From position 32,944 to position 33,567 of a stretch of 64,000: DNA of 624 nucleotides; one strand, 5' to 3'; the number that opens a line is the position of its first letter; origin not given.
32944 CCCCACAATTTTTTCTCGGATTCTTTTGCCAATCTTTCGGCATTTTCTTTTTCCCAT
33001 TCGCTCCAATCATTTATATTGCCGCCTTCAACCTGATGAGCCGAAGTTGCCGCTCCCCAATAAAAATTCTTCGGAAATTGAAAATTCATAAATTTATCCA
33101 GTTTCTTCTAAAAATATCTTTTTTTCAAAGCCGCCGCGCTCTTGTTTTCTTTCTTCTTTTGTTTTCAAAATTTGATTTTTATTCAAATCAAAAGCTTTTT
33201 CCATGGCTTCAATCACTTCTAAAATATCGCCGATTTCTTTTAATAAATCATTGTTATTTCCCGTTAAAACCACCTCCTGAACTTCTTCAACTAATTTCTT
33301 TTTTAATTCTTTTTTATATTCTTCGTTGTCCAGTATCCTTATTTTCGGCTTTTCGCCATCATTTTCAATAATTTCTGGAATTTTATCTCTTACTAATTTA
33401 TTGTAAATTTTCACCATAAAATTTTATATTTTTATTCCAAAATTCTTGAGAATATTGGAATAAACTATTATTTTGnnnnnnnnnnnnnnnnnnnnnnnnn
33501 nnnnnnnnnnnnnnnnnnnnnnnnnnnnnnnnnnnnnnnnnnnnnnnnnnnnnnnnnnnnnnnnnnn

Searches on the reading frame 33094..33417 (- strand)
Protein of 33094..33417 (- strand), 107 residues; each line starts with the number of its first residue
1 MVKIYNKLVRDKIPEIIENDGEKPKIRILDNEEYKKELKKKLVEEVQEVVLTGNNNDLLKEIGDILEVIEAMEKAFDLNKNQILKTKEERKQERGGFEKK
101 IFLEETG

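Call 3: search_protein_families(library=pfam, proteins=[window:33094-33417:-], max_evalue=1)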
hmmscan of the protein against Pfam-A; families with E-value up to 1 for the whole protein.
window:33094-33417:- (107 aa): 5 families
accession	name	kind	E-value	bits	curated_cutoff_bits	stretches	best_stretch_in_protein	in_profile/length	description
PF24033.1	DUF7342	-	0.005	17.3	31.6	1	30-88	54-112/150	Family of unknown function (DUF7342)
PF04055.27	Radical_SAM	-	0.0094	16.6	29.5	1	22-73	21-73/166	Radical SAM superfamily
PF03819.22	MazG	-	0.03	15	22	1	36-68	4-39/74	MazG nucleotide pyrophosphohydrolase domain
PF11687.14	DUF3284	-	0.033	14.5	23.7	1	3-45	13-53/119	Domain of unknown function (DUF3284)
PF01503.22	PRA-PH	-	0.037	14.9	21.3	1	30-85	21-80/86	Phosphoribosyl-ATP pyrophosphohydrolase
